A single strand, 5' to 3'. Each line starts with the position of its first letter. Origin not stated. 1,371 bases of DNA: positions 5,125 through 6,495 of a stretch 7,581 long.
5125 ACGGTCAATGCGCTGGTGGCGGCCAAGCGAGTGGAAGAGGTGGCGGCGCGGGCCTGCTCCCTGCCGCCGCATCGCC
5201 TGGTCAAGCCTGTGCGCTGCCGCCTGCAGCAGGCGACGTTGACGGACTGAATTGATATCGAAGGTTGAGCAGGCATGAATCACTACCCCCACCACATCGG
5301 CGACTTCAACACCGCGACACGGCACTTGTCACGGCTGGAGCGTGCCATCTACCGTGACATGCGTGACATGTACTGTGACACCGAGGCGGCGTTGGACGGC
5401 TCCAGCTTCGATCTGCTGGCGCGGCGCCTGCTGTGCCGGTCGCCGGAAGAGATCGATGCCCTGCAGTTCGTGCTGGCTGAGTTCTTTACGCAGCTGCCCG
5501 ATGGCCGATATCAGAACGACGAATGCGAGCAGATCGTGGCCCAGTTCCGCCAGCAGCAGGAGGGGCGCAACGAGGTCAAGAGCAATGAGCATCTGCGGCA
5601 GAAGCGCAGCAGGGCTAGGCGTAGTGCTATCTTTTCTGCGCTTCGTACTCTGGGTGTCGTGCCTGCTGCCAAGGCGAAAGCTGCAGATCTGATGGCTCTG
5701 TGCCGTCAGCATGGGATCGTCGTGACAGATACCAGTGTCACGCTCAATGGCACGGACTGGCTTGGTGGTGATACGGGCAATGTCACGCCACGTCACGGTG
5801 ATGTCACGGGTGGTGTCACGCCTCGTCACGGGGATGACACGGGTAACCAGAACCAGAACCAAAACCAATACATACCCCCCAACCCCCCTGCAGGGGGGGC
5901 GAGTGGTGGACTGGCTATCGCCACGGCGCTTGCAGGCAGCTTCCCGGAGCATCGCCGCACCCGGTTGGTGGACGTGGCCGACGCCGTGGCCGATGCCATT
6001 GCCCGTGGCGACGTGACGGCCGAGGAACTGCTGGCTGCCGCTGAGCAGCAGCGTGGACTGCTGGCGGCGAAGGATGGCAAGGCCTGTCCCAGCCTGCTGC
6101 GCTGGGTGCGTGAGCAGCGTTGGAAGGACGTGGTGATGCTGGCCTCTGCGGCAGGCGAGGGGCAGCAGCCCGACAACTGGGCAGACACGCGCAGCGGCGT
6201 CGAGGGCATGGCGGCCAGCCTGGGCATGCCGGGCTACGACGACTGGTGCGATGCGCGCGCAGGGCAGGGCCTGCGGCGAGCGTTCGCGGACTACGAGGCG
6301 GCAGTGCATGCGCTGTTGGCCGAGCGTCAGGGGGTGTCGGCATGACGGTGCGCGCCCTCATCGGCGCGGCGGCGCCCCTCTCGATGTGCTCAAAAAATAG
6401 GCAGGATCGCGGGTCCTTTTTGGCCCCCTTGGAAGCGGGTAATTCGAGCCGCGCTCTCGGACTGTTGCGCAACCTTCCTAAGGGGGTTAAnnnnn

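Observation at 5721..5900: Iteron-like GTCACG array, A-rich tract and G6/C6 palindrome inside the DUF1376 gene: candidate phage origin of replication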

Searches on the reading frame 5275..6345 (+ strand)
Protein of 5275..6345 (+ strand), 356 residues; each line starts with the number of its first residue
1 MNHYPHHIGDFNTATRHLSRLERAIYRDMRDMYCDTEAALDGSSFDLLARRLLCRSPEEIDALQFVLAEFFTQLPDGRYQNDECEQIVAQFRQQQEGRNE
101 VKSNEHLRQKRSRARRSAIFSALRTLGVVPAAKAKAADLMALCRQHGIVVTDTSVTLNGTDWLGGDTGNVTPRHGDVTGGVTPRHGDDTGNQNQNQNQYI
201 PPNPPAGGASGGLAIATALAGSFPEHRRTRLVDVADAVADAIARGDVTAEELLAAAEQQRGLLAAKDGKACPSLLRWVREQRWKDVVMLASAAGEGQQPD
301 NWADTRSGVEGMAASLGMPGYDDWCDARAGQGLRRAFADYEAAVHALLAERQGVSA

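Call 3: search_protein_families(library=pfam, proteins=[window:5275-6345:+], max_evalue=0.01)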
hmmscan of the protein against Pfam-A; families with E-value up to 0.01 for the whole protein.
window:5275-6345:+ (356 aa): 1 family
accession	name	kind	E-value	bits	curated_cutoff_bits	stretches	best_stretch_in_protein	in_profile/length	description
PF07120.17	DUF1376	-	5.4e-25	88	30.1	1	2-88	1-85/86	Protein of unknown function (DUF1376)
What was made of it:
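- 5275..6345 (+): DUF1376/YdaU-family gene (356 aa), the proposed replication initiator. It has an N-terminal DUF1376 domain, a BZR1-like middle segment, a disordered linker that carries the origin, and a C-terminal helical domain. Pfam PF07120, E 5e-25, residues 2-88 (call 3).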

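Call 4: search_protein_families(library=phrogs, proteins=[window:5275-6345:+], max_evalue=0.001)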
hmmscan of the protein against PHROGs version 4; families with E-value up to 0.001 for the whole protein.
window:5275-6345:+ (356 aa): 6 families
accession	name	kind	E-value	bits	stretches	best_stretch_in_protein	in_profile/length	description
phrog_4118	-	DNA, RNA and nucleotide metabolism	6.8e-27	95.7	1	1-114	1-113/315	primosomal protein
phrog_12767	-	unknown function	1.3e-25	91.6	1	1-175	1-169/324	-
phrog_6950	-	unknown function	5.7e-25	89.2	1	1-97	1-96/415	-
phrog_21472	-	unknown function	7.7e-15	56.3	1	1-101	4-100/299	-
phrog_3992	-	DNA, RNA and nucleotide metabolism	1.2e-14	55.7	1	1-117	5-119/345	primosomal protein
phrog_9327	-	DNA, RNA and nucleotide metabolism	1.6e-10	42.1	1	1-115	4-120/276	primosomal protein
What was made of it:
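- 5275..6345 (+): PHROG 'primosomal protein' families (call 4).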

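Call 11: search_dna_similar(query=window:5275-6345:+, collection=phages, mode=protein, max_rows=30)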
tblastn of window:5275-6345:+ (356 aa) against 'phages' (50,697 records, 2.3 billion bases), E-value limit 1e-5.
Records with a match: 18; places in all: 18; records where one place covers at least 80% of the query: 0.
Best place of each record, by identity: 60-80% 1; <60% 17.
By first word of the organism name: Acinetobacter 8; Bordetella 2; Psychrobacter 2; Thalassomonas 2; Ralstonia 1; Caudoviricetes 1; Xanthomonas 1; Pseudomonas 1.
By host as written in the record: - 5; Acinetobacter baumannii 2; Bordetella avium 2; Psychrobacter sp. MV2 2; Thalassomonas loyana LMG 22536 2; Acinetobacter baumannii Ab105 1; Acinetobacter baumannii NIPH 329 1; Acinetobacter baumannii MDR-TJ 1; and 2 more.
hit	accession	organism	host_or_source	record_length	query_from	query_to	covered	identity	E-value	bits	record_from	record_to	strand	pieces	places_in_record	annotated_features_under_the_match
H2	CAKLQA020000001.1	Acinetobacter phage MD-2021a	not known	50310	1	91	26%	60.4%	1e-27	120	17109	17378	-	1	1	phage protein | mboIIM: putative DNA methyltransferase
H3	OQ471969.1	Acinetobacter phage vB_AbaM_ABMM1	Acinetobacter baumannii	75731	1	91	26%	59.3%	3e-27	119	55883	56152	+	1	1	hypothetical protein | DNA methyltransferase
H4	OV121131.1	Ralstonia phage UAM5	Plantain rhizosphere soil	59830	1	99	28%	49.5%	5e-21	100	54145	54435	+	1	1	hypothetical protein (x2)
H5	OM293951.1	Bordetella phage vB_BaM-IFTN2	Bordetella avium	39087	1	96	27%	50.0%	9e-20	97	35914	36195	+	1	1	hypothetical protein (x2)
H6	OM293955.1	Bordetella phage vB_BaM-IFTN6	Bordetella avium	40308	1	96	27%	50.0%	9e-20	97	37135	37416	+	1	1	hypothetical protein (x2)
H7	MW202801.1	Caudoviricetes sp.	Manatee Spring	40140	1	99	28%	44.4%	7e-14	79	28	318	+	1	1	none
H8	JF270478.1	Psychrobacter phage Psymv2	Psychrobacter sp. MV2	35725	1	107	30%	41.1%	1e-14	81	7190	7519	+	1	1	DUF1376 domain-containing protein | DNA-binding (Roi) phage protein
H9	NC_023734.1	Psychrobacter phage Psymv2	Psychrobacter sp. MV2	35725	1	107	30%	41.1%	1e-14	81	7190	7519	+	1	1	DUF1376 domain-containing protein | anti-repressor Ant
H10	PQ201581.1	Acinetobacter phage AbIPP1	Acinetobacter baumannii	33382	1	73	21%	52.1%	4e-14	79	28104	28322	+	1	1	DUF1376 domain-containing protein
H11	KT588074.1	Acinetobacter phage Ab105-1phi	Acinetobacter baumannii Ab105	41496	1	93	26%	38.7%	2e-8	62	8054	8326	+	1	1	primosomal protein I | hypothetical protein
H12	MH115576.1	Acinetobacter phage AM106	Acinetobacter baumannii NIPH 329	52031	1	93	26%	38.7%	2e-8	62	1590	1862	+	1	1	hypothetical protein (x2)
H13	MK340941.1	Acinetobacter phage AbTJ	Acinetobacter baumannii MDR-TJ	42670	1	93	26%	38.7%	2e-8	62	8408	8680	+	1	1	primosomal protein I | hypothetical protein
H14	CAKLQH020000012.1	Acinetobacter phage MD-2021a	not known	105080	1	93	26%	38.7%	2e-8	62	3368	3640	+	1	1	Uncharacterized protein conserved in bacteria | Uncharacterised protein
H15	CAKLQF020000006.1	Acinetobacter phage MD-2021a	not known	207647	1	93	26%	38.7%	2e-8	62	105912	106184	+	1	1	Uncharacterized protein conserved in bacteria | Uncharacterised protein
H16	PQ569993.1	Xanthomonas phage Rb1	Xanthomonas campestris pv. campestris ...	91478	1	98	28%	36.0%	6e-6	54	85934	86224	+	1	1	DUF1376 protein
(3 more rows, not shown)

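Call 12: find_related_loci(query=window:5275-6345:+, collection=genome_contigs, flank=6000)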
Query window:5275-6345:+ (356 aa) in genome_contigs; peptide patterns used: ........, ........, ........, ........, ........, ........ (x = any residue, [..] = any of these).
600 stretches matched a pattern (row limit reached: there are more); 1 encode a relative of the query (tblastn E <= 1e-3); 1 distinct loci.
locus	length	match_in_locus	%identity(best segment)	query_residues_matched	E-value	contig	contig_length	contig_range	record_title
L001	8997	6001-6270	55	1-92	9e-28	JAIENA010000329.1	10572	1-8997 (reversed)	MAG: Burkholderiaceae bacterium isolate co.spades.DASTOOL.1kb_009 c_000000427724, whole genome shotgun sequence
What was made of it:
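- Tried and rejected: The genome_contigs scan with the single protein returned one distant locus (call 12).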

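Call 13: find_homologous_proteins(query=window:5275-6345:+)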
Query window:5275-6345:+ (356 aa): 202 proteins with E <= 0.001 among 8000 candidates; the best 120 are listed.
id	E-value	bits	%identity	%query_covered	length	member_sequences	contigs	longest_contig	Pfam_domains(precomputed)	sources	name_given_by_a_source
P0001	7.9e-224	760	94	100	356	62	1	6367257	PF07120.18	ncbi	ncbi:YdaU family protein [Delftia acidovorans]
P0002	2.6e-220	749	94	100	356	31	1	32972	PF07120.18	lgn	-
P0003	1.9e-197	673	86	100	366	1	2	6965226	PF07120.18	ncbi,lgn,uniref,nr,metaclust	ncbi:YdaU family protein [Delftia lacustris]|uniref:Uncharacterized conserved protein YdaU, DUF1376 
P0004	2.7e-184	630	81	100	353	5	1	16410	PF07120.18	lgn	-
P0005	2.4e-177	607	93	84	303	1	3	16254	PF07120.18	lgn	-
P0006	1.3e-163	562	72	100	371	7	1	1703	PF07120.18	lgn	-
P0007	1.7e-159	549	71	100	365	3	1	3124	PF07120.18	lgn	-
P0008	2.1e-123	430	58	100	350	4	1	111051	PF07120.18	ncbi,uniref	ncbi:YdaU family protein [Comamonas sp.]|uniref:YdaU family protein n=1 Tax=Comamonas sp. TaxID=3402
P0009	2.9e-120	420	60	100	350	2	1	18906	PF07120.18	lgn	-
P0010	2.2e-118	413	58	100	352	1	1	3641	PF07120.18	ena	-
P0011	1.2e-117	411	57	100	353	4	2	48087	PF07120.18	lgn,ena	-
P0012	1.4e-117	411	57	100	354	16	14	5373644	PF07120.18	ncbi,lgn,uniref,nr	ncbi:YdaU family protein [Comamonas thiooxydans]|uniref:YdaU family protein n=1 Tax=Comamonas thioox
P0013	2.5e-117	410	57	100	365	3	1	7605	PF07120.18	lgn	-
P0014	5.6e-117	409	58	98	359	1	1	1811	PF07120.18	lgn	-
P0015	1.9e-116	407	56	99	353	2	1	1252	PF07120.18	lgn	-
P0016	8.3e-116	405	58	100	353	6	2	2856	PF07120.18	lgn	-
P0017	1.3e-115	404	56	100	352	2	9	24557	PF07120.18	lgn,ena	-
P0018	1.4e-115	404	57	100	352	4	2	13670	PF07120.18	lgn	-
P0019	2.1e-115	404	54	100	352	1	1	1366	PF07120.18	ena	-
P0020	2.3e-115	403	57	100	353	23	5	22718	PF07120.18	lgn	-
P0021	3.0e-115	403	58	99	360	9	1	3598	PF07120.18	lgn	-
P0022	3.1e-115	403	58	99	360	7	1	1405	PF07120.18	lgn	-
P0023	4.6e-115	403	56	100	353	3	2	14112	PF07120.18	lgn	-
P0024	4.9e-115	402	57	98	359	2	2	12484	PF07120.18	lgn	-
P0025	8.6e-115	402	56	100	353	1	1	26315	PF07120.18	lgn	-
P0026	7.4e-114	399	56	100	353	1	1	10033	PF07120.18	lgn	-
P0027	1.1e-113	398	57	98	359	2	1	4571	PF07120.18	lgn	-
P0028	1.2e-111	391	57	98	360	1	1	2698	PF07120.18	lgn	-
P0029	1.2e-110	388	54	100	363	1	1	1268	PF07120.18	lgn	-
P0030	1.3e-110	388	56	99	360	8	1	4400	PF07120.18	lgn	-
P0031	3.8e-110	386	55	98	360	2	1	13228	PF07120.18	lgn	-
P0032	4.8e-110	386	57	100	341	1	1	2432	PF07120.18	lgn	-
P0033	5.0e-109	383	54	100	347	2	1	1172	PF07120.18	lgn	-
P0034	2.2e-107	377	56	100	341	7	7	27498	PF07120.18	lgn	-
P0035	2.5e-107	377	56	98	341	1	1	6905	PF07120.18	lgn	-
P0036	3.1e-106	373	55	100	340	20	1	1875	PF07120.18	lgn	-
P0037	2.0e-105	371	55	100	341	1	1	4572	PF07120.18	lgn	-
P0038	5.2e-105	369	56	100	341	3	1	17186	PF07120.18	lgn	-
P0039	1.2e-102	362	56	91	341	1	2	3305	PF07120.18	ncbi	-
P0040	2.7e-102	360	53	100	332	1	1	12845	PF07120.18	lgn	-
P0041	1.2e-101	358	53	100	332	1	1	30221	PF07120.18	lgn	-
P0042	3.5e-101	357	54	100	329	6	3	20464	PF07120.18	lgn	-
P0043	2.1e-100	354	55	100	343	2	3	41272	PF07120.18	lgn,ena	-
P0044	2.3e-100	354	53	100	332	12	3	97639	PF07120.18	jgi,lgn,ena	-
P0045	1.1e-99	352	54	100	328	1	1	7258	PF07120.18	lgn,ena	-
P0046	1.6e-99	351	54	99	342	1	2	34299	PF07120.18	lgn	-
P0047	2.0e-98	348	54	100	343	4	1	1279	PF07120.18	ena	-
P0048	7.4e-98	346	53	100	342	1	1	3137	PF07120.18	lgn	-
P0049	8.1e-97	342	54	100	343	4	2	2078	PF07120.18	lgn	-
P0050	3.4e-96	340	51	100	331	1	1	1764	PF07120.18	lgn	-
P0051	3.8e-96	340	52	100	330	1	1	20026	PF07120.18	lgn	-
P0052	3.3e-95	337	55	91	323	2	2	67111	PF07120.18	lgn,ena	-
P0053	5.9e-95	336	52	100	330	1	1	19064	PF07120.18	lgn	-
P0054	6.1e-95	336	51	100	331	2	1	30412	PF05687.19,PF07120.18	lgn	-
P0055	2.4e-94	334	48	96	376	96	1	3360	PF07120.18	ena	-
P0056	3.2e-94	334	53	100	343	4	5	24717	PF07120.18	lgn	-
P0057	1.3e-93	332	52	100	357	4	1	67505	PF07120.18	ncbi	-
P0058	9.6e-93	329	53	96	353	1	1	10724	PF07120.18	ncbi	-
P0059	1.5e-92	328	49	96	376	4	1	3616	PF07120.18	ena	-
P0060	1.5e-92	328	51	100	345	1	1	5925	PF07120.18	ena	-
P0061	3.5e-92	327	52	100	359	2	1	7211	PF07120.18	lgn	-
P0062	8.4e-92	326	52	100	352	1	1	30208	PF07120.18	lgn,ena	-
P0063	2.5e-91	324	51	97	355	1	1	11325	PF07120.18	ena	-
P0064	9.1e-91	323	52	97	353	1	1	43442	PF07120.18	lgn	-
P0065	1.7e-88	315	49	98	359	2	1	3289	PF07120.18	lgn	-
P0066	2.1e-88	315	48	99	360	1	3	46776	PF07120.18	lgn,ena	-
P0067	2.7e-88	314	51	98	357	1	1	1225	PF07120.18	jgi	jgi:uncharacterized protein YdaU (DUF1376 family)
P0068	6.9e-88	313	46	98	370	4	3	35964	PF07120.18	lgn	-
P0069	1.1e-87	312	49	99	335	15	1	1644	PF07120.18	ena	-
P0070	1.9e-87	312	52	92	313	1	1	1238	PF07120.18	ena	-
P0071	2.7e-87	311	52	92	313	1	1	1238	PF07120.18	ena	-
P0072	4.2e-87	311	48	100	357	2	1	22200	PF07120.18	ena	-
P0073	6.4e-87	310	46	99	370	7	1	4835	PF07120.18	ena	-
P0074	6.6e-87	310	46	100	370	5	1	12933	PF07120.18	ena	-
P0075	8.4e-87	310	49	90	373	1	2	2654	PF07120.18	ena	-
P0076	5.3e-86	307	48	100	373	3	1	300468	PF07120.18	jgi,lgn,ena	-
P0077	7.2e-86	307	47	100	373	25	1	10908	PF07120.18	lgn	-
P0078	1.0e-85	306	47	100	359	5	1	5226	PF07120.18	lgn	-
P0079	7.1e-85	303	46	100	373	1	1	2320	PF07120.18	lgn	-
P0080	7.0e-81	290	46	100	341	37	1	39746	PF07120.18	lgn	-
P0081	8.7e-81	290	46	99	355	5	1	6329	PF07120.18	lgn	-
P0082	9.1e-81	290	48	98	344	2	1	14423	PF07120.18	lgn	-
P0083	3.4e-80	288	48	91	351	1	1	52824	PF07120.18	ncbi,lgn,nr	ncbi:MAG: DUF1376 domain-containing protein [Hyphomicrobiales bacterium]|nr:MAG: DUF1376 domain-cont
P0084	6.9e-80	287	46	97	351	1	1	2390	PF07120.18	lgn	-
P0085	9.2e-80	286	45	100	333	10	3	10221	PF07120.18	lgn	-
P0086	3.1e-79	285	45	99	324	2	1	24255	PF07120.18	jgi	jgi:uncharacterized protein YdaU (DUF1376 family)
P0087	1.0e-75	273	51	80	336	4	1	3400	PF07120.18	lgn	-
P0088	5.1e-74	268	49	80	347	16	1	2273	PF07120.18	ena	-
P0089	2.3e-73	265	48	80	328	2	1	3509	PF07120.18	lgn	-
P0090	7.2e-73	264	48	80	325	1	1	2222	PF07120.18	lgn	-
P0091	4.2e-72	261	46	100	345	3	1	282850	PF07120.18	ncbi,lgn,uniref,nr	ncbi:Uncharacterized conserved protein YdaU, DUF1376 family [Paracidovorax wautersii]|uniref:Unchara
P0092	1.6e-71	259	49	80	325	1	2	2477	PF07120.18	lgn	-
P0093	2.6e-71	259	48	80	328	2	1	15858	PF07120.18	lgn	-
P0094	4.9e-69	251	42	94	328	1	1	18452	PF07120.18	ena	-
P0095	2.4e-65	239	40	100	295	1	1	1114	PF07120.18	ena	-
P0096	1.2e-63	233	40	99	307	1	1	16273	PF07120.18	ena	-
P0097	3.6e-62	229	39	99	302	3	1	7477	PF07120.18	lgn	-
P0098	2.3e-61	226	41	99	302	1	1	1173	PF07120.18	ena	-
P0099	3.0e-61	226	41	99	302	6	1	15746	PF07120.18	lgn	-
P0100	4.4e-61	225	40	99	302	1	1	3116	PF07120.18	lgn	-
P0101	6.0e-61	225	41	99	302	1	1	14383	PF07120.18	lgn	-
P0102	6.2e-61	224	42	100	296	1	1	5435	PF07120.18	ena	-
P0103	8.7e-61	224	40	99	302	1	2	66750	PF07120.18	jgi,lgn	-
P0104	3.0e-60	222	39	99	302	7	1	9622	PF07120.18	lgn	-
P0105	3.0e-60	222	41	99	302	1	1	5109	PF07120.18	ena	-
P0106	4.5e-60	222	39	99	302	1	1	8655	PF07120.18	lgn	-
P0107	6.1e-60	221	41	99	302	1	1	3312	PF07120.18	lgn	-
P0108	6.5e-60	221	40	99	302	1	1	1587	PF07120.18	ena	-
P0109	6.7e-60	221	40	99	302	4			PF07120.18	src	-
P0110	6.8e-60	221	41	99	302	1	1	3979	PF07120.18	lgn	-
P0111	3.1e-59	219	41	99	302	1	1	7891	PF07120.18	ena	-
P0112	5.6e-59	218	40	99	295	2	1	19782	PF07120.18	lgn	-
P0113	2.8e-58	216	37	100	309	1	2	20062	PF07120.18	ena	-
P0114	2.8e-58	216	41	99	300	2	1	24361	PF07120.18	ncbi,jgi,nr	ncbi:MAG: YdaU family protein [Giesbergeria sp.]|jgi:uncharacterized protein YdaU (DUF1376 family)|n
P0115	4.2e-58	215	47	42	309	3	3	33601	PF07120.18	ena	-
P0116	5.4e-58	215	50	65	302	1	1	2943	PF07120.18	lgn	-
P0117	5.5e-58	215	47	42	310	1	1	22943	PF07120.18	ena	-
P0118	1.0e-57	214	41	98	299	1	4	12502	PF07120.18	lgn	-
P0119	1.7e-57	213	40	100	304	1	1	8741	PF07120.18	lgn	-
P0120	4.2e-57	212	41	100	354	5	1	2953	PF07120.18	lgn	-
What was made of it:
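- On DUF1376 / YdaU family: NCBI names close relatives 'YdaU family protein' (call 13).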

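Call 16: find_related_loci(query=A1, collection=viral_contigs, flank=6000)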
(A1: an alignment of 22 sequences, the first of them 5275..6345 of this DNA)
Query A1 (356 aa) in viral_contigs; peptide patterns used: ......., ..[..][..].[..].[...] (x = any residue, [..] = any of these).
376 stretches matched a pattern; 343 encode a relative of the query (tblastn E <= 1e-3); the best 80 are kept; 80 distinct loci.
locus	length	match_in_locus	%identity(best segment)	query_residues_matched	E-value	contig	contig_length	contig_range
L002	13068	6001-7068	98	1-356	0e+0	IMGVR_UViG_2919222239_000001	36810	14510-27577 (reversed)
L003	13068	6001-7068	98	1-356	0e+0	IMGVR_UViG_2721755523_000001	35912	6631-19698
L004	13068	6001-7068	97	1-356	0e+0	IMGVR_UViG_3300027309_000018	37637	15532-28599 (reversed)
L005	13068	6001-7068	97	1-356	0e+0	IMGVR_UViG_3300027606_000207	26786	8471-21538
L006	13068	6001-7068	96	1-356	0e+0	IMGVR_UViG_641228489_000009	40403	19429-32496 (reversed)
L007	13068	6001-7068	96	1-356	0e+0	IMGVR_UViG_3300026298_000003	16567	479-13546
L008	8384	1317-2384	94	1-356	0e+0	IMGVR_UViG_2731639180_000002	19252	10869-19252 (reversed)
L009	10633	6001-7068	93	1-356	0e+0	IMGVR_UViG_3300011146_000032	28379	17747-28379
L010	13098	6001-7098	86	1-356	0e+0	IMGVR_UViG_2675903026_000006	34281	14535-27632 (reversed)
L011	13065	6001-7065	90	1-356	0e+0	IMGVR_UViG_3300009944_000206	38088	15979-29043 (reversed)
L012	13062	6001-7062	94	1-354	0e+0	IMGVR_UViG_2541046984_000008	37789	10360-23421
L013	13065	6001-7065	90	1-356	0e+0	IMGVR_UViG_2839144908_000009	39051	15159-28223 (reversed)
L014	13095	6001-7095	57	1-356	3e-126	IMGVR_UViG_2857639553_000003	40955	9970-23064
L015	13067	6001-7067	90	1-356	0e+0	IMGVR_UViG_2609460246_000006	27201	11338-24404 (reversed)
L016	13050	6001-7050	60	1-356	1e-116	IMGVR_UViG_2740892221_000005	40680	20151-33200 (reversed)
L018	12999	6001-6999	52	1-355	3e-105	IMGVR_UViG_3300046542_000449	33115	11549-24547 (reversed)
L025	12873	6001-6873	40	1-344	4e-65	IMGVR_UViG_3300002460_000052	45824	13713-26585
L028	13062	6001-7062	39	1-344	6e-64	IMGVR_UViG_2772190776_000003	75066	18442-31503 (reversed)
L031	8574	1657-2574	48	1-352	1e-32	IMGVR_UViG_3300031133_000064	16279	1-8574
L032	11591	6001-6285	55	1-97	2e-28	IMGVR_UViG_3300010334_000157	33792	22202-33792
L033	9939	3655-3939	53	1-97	1e-27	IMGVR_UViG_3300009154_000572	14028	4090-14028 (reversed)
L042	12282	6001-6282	52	1-96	1e-25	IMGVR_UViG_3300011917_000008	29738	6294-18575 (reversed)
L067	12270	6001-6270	53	1-92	9e-25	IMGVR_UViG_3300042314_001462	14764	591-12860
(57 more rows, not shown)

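Call 45: search_solved_structures(query=A2, max_evalue=1)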
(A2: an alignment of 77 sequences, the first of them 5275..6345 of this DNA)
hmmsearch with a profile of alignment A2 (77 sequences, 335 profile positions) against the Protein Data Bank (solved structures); distinct sequences matched with E-value up to 1: 2.
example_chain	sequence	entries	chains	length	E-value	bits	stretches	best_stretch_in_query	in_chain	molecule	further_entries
5zd4_C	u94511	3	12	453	0.12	15.1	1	83-156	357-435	Maltose-binding periplasmic protein,Protein BRASSINAZOLE-RESISTANT 1 | Maltodextrin-binding protein,Protein BRASSINAZOLE-RESISTANT 1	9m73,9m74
7vn2_C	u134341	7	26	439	0.27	13.9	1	83-155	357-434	Maltodextrin-binding protein,Protein BRASSINAZOLE-RESISTANT 1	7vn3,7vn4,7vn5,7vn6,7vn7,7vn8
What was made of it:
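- On Lambda O protein family (Pfam Phage_rep_O): No PDB sequence relatives (call 45).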
